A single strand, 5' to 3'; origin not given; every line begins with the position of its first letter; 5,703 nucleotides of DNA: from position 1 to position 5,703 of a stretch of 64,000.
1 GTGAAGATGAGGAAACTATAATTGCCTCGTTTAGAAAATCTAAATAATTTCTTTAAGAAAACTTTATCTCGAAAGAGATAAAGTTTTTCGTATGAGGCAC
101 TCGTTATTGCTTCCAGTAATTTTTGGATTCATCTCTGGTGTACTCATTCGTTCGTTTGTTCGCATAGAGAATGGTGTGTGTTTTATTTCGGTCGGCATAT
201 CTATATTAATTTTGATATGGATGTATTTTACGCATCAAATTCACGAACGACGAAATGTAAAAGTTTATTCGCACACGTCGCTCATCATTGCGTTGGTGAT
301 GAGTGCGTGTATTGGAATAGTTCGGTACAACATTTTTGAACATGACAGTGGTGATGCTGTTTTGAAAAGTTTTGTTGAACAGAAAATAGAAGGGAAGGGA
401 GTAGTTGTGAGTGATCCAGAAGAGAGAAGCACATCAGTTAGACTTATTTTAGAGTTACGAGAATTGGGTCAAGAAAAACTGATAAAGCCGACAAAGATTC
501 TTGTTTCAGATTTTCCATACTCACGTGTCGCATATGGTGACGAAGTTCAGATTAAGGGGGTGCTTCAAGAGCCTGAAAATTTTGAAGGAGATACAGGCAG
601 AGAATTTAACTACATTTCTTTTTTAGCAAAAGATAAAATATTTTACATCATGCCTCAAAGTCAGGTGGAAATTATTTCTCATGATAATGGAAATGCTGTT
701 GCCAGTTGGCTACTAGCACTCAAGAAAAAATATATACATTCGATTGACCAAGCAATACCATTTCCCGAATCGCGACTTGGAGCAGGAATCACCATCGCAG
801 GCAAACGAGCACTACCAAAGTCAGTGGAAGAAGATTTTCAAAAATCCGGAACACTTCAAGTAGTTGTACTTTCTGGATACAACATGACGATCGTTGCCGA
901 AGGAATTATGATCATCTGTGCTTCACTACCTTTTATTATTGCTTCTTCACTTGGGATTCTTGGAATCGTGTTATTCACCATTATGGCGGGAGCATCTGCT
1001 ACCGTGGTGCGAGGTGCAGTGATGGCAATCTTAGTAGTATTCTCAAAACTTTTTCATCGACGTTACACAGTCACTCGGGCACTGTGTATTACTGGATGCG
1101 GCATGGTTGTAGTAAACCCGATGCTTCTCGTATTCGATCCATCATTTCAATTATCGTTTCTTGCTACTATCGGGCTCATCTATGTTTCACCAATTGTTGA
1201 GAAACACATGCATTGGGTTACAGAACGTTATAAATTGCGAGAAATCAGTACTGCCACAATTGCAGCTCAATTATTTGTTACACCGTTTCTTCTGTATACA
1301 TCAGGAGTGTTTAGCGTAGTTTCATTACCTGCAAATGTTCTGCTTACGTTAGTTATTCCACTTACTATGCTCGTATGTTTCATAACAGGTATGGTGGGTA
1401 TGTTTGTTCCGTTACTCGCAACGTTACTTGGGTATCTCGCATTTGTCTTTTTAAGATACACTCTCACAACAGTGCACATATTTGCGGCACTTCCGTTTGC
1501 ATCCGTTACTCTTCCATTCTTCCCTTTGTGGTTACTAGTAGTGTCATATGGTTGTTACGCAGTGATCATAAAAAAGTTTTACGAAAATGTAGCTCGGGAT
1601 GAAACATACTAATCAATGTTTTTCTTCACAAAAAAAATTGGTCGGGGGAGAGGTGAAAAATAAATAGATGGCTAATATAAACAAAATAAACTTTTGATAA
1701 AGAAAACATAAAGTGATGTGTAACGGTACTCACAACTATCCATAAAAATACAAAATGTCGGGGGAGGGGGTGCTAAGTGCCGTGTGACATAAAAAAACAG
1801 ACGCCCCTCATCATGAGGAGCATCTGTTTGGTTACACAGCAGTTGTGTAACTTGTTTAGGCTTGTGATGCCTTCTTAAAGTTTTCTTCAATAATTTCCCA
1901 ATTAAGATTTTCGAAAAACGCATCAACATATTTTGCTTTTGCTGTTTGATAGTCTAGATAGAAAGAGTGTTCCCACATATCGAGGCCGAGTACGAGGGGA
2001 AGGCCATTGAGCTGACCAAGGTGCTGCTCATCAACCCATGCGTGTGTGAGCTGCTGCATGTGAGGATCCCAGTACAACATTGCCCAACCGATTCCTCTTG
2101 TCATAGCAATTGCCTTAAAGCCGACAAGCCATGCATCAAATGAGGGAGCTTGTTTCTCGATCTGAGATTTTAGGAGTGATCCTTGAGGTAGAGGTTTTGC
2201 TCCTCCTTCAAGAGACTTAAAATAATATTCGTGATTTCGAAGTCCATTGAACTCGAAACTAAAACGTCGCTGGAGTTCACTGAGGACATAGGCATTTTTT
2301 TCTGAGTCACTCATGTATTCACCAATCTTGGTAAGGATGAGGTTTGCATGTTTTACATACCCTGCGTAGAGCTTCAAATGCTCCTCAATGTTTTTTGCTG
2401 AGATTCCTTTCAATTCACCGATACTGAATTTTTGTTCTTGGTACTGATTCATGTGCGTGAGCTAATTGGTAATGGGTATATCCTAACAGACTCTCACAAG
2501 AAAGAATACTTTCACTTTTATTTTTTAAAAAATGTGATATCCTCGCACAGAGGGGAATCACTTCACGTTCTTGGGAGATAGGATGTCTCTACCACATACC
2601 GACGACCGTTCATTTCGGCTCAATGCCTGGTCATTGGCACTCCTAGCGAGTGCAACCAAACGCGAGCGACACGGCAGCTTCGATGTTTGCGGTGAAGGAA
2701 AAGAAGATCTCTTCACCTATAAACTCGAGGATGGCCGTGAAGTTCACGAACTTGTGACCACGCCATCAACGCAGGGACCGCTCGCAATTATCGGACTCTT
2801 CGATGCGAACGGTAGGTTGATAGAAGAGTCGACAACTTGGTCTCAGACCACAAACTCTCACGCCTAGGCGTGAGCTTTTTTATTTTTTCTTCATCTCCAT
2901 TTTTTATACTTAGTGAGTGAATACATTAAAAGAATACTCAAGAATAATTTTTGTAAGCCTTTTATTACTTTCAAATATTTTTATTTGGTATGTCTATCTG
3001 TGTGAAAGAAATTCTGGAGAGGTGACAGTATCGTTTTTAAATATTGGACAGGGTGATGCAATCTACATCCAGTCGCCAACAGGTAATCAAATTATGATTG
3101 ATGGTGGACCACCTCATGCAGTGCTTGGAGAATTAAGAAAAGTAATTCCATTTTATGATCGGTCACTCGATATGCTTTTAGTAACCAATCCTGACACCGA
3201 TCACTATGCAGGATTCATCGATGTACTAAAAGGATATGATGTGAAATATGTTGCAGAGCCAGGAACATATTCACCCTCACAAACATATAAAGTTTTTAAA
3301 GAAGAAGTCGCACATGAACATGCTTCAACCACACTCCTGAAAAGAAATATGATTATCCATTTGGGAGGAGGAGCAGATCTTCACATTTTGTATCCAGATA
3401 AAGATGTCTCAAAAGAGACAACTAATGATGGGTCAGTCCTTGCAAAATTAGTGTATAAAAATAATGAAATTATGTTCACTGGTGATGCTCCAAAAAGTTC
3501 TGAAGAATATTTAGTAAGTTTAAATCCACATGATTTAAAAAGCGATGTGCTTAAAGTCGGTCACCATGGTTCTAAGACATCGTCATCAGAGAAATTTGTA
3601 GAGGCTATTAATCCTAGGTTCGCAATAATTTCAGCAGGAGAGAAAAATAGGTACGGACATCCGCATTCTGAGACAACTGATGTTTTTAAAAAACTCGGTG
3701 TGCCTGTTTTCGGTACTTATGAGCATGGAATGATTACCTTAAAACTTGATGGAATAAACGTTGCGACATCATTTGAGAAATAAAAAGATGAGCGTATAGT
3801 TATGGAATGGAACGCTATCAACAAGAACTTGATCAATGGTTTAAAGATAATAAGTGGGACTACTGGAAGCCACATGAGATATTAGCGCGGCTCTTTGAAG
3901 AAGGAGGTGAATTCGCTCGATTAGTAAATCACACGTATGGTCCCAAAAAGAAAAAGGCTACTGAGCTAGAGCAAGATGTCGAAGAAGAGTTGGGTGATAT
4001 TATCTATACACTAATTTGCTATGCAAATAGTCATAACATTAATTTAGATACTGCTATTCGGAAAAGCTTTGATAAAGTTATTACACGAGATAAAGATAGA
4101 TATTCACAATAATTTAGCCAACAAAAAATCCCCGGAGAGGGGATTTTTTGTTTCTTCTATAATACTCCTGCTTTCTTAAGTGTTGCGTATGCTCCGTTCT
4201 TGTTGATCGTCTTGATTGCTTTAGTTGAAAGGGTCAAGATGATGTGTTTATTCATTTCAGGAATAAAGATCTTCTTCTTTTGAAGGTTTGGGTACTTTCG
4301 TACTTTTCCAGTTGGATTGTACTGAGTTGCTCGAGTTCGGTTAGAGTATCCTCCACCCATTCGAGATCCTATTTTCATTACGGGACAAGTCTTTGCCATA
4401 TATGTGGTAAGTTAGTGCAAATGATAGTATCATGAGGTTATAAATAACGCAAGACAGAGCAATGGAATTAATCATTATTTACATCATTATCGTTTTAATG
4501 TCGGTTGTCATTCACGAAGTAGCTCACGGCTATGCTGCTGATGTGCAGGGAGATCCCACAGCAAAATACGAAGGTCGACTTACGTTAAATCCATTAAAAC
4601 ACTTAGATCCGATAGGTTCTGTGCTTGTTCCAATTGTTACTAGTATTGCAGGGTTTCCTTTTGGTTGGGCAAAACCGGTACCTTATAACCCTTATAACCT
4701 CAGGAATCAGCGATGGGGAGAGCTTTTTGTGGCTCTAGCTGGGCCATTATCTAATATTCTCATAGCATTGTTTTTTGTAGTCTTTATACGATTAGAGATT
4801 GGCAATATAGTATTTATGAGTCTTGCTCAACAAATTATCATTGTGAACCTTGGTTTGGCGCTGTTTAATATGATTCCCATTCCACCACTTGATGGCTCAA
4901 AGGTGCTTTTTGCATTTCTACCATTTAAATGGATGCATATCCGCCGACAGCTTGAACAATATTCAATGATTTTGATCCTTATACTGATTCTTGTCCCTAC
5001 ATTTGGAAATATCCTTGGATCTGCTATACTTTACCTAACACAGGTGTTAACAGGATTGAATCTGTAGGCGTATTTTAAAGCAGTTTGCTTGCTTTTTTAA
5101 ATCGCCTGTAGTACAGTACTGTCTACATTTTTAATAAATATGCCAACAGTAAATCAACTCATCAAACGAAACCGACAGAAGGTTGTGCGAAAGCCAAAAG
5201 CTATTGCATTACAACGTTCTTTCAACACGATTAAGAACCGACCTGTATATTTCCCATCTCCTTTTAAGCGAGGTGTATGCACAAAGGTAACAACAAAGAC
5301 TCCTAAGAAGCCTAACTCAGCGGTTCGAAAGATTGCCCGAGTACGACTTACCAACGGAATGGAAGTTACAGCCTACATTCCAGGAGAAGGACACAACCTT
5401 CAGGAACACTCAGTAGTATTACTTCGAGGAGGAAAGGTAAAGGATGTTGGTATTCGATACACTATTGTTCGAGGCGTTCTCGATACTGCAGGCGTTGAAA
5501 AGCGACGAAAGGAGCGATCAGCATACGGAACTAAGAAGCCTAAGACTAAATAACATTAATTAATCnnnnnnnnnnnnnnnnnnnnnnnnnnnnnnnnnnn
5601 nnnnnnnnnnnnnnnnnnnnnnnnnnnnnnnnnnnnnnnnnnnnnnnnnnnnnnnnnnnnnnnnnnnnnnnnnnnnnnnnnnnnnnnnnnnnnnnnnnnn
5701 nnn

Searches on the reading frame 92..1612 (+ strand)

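Call 12: search_protein_families(library=pfam, proteins=[window:92-1612:+], max_evalue=0.001)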
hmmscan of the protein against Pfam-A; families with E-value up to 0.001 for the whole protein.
window:92-1612:+ (506 aa): 2 families
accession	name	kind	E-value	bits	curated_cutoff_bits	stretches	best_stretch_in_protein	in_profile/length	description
PF03772.21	Competence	-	2.4e-42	145.6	23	1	236-492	4-263/270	Competence protein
PF13567.11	DUF4131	-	2.1e-13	50.7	31.6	1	29-187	7-157/165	Domain of unknown function (DUF4131)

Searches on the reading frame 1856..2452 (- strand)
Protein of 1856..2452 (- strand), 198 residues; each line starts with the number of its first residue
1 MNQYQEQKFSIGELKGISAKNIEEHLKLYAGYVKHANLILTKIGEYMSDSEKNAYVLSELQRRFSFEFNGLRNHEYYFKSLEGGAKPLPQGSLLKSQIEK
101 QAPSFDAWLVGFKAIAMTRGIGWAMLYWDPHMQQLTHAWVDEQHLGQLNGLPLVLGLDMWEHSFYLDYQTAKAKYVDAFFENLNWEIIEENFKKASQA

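Call 48: search_protein_families(library=pfam, proteins=[window:1856-2452:-], max_evalue=0.001)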
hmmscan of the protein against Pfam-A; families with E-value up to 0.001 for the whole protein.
window:1856-2452:- (198 aa): 2 families
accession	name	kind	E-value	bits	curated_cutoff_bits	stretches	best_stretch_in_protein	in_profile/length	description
PF02777.23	Sod_Fe_C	-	2.4e-23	82.5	20.9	1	93-190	4-101/102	Iron/manganese superoxide dismutases, C-terminal domain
PF00081.27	Sod_Fe_N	-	0.00024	21.9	27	1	17-81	18-81/82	Iron/manganese superoxide dismutases, alpha-hairpin domain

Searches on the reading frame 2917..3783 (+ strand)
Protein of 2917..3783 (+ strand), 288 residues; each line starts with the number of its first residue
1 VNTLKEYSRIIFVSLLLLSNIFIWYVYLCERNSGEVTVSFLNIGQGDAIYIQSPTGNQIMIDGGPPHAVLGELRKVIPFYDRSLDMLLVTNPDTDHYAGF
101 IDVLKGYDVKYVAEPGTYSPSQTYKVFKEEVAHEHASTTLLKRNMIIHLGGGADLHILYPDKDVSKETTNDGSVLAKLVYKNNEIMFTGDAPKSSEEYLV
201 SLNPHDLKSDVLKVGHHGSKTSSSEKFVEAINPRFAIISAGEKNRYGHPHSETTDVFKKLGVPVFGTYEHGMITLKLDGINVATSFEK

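Call 48: search_protein_families(library=pfam, proteins=[window:2917-3783:+], max_evalue=0.001)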
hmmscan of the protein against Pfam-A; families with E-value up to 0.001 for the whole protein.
window:2917-3783:+ (288 aa): 1 family
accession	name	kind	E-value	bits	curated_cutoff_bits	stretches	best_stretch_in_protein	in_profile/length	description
PF00753.33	Lactamase_B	-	4.3e-11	43.6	22.7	1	44-241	4-195/196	Metallo-beta-lactamase superfamily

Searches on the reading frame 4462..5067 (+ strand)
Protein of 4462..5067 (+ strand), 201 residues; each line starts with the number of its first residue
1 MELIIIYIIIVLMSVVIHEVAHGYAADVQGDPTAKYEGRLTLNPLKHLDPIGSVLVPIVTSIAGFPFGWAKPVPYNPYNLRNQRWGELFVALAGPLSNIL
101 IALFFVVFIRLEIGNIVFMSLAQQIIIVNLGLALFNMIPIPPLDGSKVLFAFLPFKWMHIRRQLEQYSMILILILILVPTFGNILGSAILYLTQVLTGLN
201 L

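Call 48: search_protein_families(library=pfam, proteins=[window:4462-5067:+], max_evalue=0.001)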
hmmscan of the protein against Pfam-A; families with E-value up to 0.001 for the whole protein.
window:4462-5067:+ (201 aa): 1 family
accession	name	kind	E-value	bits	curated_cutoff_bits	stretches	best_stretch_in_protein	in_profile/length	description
PF02163.28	Peptidase_M50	-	1.2e-13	51.3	27.2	2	118-176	159-218/221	Peptidase family M50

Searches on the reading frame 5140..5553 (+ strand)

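Call 48: search_protein_families(library=pfam, proteins=[window:5140-5553:+], max_evalue=0.001)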
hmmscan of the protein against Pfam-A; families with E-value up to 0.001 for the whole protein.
window:5140-5553:+ (137 aa): 1 family
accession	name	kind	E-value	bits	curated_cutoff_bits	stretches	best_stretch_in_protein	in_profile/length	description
PF00164.32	Ribosom_S12_S23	-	3.8e-32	110.7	22.3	1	39-135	10-109/110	Ribosomal protein S12/S23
